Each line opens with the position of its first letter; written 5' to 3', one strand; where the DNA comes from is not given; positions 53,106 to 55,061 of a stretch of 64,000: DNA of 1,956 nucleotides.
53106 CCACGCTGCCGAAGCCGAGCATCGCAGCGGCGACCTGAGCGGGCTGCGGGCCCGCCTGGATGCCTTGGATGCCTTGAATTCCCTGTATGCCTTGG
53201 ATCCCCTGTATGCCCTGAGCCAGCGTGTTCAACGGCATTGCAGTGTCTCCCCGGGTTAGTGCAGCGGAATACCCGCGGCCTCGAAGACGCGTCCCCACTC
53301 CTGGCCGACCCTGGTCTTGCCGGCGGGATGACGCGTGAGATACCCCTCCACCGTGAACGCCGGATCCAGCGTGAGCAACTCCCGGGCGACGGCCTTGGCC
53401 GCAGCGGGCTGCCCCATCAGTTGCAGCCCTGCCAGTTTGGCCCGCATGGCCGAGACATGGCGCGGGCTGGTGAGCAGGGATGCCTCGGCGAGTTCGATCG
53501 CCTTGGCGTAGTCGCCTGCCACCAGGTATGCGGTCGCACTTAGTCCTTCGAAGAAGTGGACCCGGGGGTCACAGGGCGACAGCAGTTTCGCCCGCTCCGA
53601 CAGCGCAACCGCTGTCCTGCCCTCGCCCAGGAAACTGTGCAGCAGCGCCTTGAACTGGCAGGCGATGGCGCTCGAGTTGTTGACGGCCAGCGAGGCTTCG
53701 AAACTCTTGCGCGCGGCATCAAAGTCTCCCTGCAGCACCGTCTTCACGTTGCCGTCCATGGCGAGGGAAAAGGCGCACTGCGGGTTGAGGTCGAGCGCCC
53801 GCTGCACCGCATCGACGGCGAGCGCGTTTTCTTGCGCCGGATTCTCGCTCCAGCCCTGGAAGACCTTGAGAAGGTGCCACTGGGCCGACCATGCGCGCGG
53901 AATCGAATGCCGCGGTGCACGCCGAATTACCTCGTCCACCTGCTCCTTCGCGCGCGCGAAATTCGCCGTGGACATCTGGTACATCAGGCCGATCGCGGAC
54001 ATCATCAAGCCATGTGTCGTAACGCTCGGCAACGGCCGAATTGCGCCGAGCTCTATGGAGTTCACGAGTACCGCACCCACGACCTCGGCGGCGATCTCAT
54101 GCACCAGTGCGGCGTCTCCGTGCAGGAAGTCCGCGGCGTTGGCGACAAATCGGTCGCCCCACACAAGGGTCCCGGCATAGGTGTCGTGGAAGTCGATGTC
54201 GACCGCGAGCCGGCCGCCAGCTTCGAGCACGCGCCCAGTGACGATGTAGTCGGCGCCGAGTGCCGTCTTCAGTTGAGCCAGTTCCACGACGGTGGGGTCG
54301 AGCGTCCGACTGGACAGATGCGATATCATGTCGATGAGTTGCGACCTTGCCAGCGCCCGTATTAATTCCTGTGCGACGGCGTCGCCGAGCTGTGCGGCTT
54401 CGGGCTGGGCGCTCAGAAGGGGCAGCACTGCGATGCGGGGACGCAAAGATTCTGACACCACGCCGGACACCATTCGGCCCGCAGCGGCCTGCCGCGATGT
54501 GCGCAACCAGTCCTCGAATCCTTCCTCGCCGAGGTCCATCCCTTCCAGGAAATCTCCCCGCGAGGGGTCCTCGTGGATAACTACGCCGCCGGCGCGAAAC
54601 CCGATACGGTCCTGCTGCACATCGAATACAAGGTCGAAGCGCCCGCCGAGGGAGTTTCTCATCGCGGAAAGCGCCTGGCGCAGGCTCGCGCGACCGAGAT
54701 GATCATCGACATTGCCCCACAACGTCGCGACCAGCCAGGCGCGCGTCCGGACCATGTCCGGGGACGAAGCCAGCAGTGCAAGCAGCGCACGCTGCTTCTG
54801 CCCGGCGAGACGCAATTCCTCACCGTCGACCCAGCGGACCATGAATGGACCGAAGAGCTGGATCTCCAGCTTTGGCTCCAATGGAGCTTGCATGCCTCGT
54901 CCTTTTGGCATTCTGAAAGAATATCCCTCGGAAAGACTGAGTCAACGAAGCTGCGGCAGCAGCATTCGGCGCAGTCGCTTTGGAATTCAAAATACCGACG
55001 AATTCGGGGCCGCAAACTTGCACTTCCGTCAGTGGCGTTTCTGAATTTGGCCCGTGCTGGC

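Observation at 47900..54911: Intact orphan module: SARP/TPR regulator, PAP2/haloperoxidase-like protein, atypical cytoplasmic S8 subtilase, double-hotdog-like protein and membrane protein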

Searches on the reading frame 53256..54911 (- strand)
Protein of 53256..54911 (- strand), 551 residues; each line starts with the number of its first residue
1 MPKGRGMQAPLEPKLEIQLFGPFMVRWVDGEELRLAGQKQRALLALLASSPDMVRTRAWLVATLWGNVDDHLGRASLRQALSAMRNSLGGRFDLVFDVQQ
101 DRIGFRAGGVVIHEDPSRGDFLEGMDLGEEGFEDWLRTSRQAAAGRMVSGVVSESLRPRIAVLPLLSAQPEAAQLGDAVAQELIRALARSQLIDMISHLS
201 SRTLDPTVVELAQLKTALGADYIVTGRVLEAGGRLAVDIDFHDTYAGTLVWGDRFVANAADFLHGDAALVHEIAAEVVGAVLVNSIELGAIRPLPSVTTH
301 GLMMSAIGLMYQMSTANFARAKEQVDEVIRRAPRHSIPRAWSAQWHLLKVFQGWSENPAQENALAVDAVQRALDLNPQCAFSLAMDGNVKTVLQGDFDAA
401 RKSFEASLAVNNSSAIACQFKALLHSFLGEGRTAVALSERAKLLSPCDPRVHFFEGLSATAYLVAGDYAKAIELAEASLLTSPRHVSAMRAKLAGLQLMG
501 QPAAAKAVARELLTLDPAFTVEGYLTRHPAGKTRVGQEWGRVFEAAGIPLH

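Call 6: search_protein_families(library=pfam, proteins=[window:53256-54911:-], max_evalue=0.01)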
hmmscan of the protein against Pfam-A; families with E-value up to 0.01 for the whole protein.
window:53256-54911:- (551 aa): 7 families
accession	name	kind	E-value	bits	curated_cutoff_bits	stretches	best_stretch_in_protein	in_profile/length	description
PF07719.23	TPR_2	-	1.2e-07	31.7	27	0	459-484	8-33/34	Tetratricopeptide repeat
PF13428.12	TPR_14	-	9.1e-07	29.4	23.5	0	459-491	8-40/44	Tetratricopeptide repeat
PF13181.12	TPR_8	-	9.9e-06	25.8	25.7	0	499-518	14-33/34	Tetratricopeptide repeat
PF00515.34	TPR_1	-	8.8e-05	22.6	27.8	0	459-479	8-28/34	Tetratricopeptide repeat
PF04052.18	TolB_N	-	0.00063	20.3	22.4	1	158-248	13-104/106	TolB amino-terminal domain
PF00486.34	Trans_reg_C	-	0.0023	18.4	26.2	0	37-89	7-58/77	Transcriptional regulatory protein, C terminal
PF13424.12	TPR_12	-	0.0031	18.1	30.1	0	459-516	10-75/77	Tetratricopeptide repeat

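Call 7: search_protein_families(library=padloc, proteins=[window:53256-54911:-], max_evalue=0.01)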
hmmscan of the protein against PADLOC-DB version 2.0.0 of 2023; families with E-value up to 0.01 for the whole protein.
window:53256-54911:- (551 aa): 0 families

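Call 8: search_protein_families(library=ncbifam, proteins=[window:53256-54911:-], max_evalue=0.01)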
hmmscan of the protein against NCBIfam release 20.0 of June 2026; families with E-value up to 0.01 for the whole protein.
window:53256-54911:- (551 aa): 3 families
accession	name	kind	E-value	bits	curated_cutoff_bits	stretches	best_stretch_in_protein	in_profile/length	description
NF009037.0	PRK12370.1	equivalog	5.1e-07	28.5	589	1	396-493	319-413/553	HilA/EilA family virulence transcriptional regulator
TIGR02917.1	PEP_TPR_lipo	equivalog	6.5e-06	24.3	312.2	1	313-500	238-410/899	XrtA/PEP-CTERM system TPR-repeat protein PrsT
NF033758.1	gliding_GltE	equivalog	0.0027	16.8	225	1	393-516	98-218/411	adventurous gliding motility TPR repeat lipoprotein GltE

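Call 21: list_cluster_members(proteins=[P0001, window:53256-54911:-, window:52030-53238:-, window:48768-49736:-, window:47900-48643:-, window:45469-46764:+])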
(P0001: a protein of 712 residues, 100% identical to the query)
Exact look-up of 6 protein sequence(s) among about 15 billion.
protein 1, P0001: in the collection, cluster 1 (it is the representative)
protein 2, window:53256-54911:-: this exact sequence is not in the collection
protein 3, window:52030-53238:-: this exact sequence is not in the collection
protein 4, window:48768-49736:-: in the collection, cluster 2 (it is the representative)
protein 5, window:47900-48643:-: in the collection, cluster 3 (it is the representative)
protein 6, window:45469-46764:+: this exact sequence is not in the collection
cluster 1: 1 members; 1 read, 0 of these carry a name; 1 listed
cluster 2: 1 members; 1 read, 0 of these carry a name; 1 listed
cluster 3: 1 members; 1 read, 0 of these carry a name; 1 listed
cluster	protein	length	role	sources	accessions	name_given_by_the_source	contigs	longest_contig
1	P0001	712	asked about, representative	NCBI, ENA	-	-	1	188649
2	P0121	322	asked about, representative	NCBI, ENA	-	-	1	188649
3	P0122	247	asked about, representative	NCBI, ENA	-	-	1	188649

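Call 38: search_protein_families(library=pfam, proteins=[window:53256-54911:-], max_evalue=10)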
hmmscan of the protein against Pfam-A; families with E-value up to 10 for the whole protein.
window:53256-54911:- (551 aa): 11 families
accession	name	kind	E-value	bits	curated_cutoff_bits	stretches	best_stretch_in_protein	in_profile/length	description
PF07719.23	TPR_2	-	1.2e-07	31.7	27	2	459-484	8-33/34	Tetratricopeptide repeat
PF13428.12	TPR_14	-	9.1e-07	29.4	23.5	2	459-491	8-40/44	Tetratricopeptide repeat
PF13181.12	TPR_8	-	9.9e-06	25.8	25.7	0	499-518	14-33/34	Tetratricopeptide repeat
PF00515.34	TPR_1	-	8.8e-05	22.6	27.8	1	459-479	8-28/34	Tetratricopeptide repeat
PF04052.18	TolB_N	-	0.00063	20.3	22.4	1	158-248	13-104/106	TolB amino-terminal domain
PF00486.34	Trans_reg_C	-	0.0023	18.4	26.2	1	37-89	7-58/77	Transcriptional regulatory protein, C terminal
PF13424.12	TPR_12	-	0.0031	18.1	30.1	1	459-516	10-75/77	Tetratricopeptide repeat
PF14559.12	TPR_19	-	0.017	15.9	25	2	394-452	4-62/68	Tetratricopeptide repeat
PF13432.12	TPR_16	-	0.1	13.5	32.7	3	459-492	4-37/65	Tetratricopeptide repeat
PF13371.12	TPR_9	-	0.12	12.8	35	2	461-505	4-48/73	Tetratricopeptide repeat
PF07721.20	TPR_4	-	0.63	11.3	27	0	459-476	8-25/26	Tetratricopeptide repeat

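Call 40: search_solved_structures(query=window:53256-54911:-, max_evalue=1)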
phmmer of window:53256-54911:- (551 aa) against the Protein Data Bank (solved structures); distinct sequences matched with E-value up to 1: 22.
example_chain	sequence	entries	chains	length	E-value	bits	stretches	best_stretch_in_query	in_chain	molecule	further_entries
9qhb_A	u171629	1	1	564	7.8e-23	84.1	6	365-488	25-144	Engineered tetratricopeptide repeat protein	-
9qhc_A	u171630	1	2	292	2e-11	46.5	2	365-489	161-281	Engineered tetratricopeptide repeat protein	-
8bu0_A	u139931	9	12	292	2.7e-11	46.1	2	365-488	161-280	Consensus tetratricopeptide repeat protein | Crystal structure of an 8-repeat consensus TPR superhelix with Zinc. | Monomer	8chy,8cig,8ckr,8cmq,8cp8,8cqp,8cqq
7obi_A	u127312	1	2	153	2.4e-05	26.5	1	364-490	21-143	CTPR-rv4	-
9gzg_A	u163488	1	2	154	6.9e-05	24.9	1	364-489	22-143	Engineered CTPR protein with glutamic acids for conductivity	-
2fo7_A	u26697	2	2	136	0.00026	23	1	365-484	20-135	SYNTHETIC CONSENSUS TPR PROTEIN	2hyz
8ch0_A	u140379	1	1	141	0.00028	22.9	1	365-484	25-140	Consensus tetratricopeptide repeat protein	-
8hvr_I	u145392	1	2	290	0.0087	18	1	15-88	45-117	Regulatory protein AfsR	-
2fez_A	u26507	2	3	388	0.015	17.2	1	9-91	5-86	Probable regulatory protein embR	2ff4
3kd7_A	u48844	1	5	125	0.019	16.8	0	460-489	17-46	CTPR390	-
3fp2_A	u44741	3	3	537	0.089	14.7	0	433-500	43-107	TPR repeat-containing protein YHR117W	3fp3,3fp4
3lca_A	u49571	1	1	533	0.094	14.6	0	434-500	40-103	Protein TOM71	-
1na0_A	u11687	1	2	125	0.12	14.2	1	393-489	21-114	designed protein CTPR3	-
9sgj_A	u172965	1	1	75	0.28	13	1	459-524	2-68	Fd3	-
8b4c_D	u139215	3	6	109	0.36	12.7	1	24-88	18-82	Cholera toxin transcriptional activator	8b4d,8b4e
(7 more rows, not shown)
